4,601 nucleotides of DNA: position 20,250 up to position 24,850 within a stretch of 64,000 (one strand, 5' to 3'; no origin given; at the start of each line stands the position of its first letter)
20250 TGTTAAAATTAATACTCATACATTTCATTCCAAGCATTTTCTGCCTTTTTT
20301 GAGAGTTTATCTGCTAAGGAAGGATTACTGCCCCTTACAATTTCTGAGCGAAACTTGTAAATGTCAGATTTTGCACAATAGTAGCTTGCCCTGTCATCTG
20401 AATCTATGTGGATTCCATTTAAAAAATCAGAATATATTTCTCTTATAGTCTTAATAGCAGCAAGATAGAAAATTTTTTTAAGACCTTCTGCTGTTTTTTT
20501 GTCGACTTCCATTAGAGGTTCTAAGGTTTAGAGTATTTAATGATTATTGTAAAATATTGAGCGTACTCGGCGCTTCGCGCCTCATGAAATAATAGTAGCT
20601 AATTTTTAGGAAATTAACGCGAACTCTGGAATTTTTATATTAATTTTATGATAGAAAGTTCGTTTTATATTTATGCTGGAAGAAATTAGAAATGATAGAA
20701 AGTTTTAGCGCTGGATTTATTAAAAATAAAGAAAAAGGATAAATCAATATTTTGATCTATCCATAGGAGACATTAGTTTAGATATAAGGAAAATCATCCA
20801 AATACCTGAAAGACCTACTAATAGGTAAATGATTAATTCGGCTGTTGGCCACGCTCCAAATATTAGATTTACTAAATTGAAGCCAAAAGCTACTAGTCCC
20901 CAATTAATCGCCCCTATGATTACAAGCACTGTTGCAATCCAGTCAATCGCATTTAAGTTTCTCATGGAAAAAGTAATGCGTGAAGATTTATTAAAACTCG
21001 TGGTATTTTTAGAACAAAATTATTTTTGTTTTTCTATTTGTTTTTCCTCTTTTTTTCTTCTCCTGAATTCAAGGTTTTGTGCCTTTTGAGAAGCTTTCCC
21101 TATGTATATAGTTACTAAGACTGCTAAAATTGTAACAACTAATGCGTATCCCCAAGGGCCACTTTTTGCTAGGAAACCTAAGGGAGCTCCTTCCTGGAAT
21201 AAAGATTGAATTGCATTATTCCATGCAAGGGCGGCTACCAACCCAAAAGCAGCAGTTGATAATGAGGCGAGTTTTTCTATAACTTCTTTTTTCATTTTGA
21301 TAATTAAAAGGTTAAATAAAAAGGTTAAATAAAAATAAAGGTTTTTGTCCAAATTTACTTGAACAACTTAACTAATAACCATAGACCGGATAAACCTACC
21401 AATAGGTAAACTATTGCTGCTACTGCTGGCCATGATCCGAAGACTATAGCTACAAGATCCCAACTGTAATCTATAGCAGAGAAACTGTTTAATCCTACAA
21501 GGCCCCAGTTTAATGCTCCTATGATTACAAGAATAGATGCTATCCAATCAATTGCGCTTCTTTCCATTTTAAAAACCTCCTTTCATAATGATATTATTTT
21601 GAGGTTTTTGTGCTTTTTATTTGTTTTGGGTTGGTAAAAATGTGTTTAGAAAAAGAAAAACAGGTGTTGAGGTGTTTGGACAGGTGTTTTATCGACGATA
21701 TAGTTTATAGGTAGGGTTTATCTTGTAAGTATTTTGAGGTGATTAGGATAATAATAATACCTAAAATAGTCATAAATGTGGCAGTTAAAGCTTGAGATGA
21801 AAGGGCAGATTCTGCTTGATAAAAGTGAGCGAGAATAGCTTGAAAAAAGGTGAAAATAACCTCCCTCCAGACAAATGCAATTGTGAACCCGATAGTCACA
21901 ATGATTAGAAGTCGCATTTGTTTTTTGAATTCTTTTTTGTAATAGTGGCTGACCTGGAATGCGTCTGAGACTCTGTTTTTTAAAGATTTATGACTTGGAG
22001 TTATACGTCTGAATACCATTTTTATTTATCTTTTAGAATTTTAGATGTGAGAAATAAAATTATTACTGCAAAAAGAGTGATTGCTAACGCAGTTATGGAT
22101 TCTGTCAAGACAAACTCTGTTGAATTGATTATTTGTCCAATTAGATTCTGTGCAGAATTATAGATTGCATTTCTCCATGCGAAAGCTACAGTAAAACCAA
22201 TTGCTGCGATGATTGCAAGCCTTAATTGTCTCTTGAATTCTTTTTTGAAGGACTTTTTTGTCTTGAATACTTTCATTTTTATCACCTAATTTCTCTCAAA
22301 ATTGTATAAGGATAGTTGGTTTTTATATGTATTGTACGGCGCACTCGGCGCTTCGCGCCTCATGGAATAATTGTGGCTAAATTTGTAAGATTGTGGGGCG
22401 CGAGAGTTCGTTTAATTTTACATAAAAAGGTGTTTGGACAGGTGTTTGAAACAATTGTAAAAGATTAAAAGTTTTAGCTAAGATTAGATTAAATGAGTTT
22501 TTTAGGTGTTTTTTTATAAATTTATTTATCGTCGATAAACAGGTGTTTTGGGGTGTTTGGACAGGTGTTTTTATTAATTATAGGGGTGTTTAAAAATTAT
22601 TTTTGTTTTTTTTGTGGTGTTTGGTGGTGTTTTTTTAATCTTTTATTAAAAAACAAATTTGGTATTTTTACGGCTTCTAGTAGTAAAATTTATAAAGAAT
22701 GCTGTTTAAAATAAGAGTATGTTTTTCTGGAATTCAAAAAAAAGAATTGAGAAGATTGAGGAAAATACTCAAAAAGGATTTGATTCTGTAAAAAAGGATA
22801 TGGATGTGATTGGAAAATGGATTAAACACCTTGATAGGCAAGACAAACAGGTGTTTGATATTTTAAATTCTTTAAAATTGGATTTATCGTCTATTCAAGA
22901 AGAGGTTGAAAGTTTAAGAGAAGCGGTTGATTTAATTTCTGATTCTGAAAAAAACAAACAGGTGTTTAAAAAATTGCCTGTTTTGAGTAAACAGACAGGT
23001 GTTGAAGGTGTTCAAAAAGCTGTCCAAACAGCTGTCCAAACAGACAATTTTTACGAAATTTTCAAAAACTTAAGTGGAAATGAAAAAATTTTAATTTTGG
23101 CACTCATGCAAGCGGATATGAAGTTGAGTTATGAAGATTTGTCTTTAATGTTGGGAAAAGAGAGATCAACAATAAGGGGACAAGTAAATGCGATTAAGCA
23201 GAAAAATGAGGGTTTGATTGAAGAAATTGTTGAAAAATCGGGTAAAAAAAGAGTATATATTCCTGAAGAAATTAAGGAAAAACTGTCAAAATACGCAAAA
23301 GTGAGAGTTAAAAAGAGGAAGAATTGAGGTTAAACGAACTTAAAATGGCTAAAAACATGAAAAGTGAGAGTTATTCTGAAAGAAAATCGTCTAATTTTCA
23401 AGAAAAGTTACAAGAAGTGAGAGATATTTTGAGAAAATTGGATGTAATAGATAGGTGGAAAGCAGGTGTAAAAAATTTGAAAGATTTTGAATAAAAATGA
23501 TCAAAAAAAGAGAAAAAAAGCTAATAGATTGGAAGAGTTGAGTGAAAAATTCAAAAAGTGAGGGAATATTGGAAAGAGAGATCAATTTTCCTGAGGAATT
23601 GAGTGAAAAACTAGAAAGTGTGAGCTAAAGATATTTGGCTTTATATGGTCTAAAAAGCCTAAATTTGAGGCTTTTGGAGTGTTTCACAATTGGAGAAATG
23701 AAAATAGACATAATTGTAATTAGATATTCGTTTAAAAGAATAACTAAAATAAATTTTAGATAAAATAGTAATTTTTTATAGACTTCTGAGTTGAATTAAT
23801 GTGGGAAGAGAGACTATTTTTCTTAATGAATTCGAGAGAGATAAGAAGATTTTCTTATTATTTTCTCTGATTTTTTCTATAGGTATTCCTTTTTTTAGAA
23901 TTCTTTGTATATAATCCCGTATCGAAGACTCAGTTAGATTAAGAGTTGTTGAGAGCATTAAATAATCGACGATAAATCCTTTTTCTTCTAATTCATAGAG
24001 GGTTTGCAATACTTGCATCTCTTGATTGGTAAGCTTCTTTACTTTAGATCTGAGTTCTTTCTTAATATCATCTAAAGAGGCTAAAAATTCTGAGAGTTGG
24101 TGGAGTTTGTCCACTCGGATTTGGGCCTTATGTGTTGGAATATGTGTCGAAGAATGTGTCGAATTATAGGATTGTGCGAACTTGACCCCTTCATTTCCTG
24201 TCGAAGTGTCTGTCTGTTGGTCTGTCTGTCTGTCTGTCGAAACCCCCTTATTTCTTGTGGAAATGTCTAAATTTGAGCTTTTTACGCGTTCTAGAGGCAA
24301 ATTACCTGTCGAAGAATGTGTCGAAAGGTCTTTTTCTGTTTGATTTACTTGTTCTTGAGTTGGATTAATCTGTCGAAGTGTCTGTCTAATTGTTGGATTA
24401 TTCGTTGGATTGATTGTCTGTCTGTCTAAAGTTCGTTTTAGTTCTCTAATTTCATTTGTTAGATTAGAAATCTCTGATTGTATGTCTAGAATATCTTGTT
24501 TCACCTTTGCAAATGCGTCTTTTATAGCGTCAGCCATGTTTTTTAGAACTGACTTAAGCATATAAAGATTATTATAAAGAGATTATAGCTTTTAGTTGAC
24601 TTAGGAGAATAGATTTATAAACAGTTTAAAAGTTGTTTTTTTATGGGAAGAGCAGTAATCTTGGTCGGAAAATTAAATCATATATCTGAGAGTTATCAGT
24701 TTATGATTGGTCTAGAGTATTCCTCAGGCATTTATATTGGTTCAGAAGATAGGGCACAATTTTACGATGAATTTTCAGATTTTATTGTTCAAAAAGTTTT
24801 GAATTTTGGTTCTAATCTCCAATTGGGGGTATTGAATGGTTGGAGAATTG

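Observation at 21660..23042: Iteron-like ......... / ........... array spanning two spacers and the body of a winged-helix gene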

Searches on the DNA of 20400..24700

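Call 48: search_rna_families(source=window, start=20400, end=24700, threshold=evalue, max_evalue=1)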
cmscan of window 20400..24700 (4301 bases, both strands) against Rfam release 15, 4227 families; matches with E-value up to 1: 0.
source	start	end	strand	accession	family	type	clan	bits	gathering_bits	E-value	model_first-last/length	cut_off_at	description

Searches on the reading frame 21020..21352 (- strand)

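Call 11: search_protein_families(library=pfam, proteins=[window:21020-21352:-], max_evalue=0.1)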
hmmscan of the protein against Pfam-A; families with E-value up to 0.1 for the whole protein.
window:21020-21352:- (110 aa): 3 families
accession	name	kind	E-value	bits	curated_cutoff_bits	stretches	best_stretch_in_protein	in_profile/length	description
PF18898.5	DUF5654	-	2e-20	73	23.8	1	20-90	1-70/71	Family of unknown function (DUF5654)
PF22050.1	Toddler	-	0.0033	18.2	27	0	71-100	9-38/58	Apelin receptor early endogenous ligand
PF19365.4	DUF5941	-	0.067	13.5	27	1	33-81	112-165/208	Family of unknown function (DUF5941)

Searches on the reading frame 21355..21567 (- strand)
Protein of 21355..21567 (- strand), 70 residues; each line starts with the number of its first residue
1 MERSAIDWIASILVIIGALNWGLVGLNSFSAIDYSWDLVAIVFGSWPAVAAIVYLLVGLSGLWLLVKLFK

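Call 11: search_protein_families(library=pfam, proteins=[window:21355-21567:-], max_evalue=0.1)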
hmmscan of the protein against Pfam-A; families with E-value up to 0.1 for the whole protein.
window:21355-21567:- (70 aa): 1 family
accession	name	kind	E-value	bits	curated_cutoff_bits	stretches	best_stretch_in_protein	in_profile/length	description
PF04070.17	DUF378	-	1.6e-17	63.5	25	1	5-68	2-59/60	Domain of unknown function (DUF378)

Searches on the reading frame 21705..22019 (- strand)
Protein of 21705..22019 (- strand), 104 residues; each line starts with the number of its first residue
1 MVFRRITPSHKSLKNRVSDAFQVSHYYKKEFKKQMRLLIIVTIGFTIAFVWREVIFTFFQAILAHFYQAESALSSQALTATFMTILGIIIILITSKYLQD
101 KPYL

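Call 11: search_protein_families(library=pfam, proteins=[window:21705-22019:-], max_evalue=0.1)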
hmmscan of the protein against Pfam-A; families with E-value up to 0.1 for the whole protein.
window:21705-22019:- (104 aa): 5 families
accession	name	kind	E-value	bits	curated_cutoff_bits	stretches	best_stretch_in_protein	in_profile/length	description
PF18898.5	DUF5654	-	1.9e-07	31.4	23.8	1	28-98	2-68/71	Family of unknown function (DUF5654)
PF09882.14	DUF2109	-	0.013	15.9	23.1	1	33-83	22-72/76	Predicted membrane protein (DUF2109)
PF04547.17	Anoctamin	-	0.013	14.8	28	1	22-97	104-179/460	Calcium-activated chloride channel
PF20990.2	DUF2207_C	-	0.028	14.6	33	1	9-93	110-177/247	Predicted membrane protein (DUF2207) C-terminal domain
PF12420.13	DUF3671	-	0.032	14.1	34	1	26-98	150-209/223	Fam-L, Fam-M like protein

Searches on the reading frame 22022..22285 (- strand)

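Call 11: search_protein_families(library=pfam, proteins=[window:22022-22285:-], max_evalue=0.1)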
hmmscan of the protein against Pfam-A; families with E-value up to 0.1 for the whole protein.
window:22022-22285:- (87 aa): 3 families
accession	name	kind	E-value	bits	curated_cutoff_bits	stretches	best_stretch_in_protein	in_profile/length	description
PF18898.5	DUF5654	-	3e-09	37.2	23.8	1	14-85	2-69/71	Family of unknown function (DUF5654)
PF04235.18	DUF418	-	0.03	14.7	23.6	1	10-79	4-73/163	Protein of unknown function (DUF418)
PF20563.3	DUF6773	-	0.082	13.2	27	1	8-86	75-150/163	Family of unknown function (DUF6773)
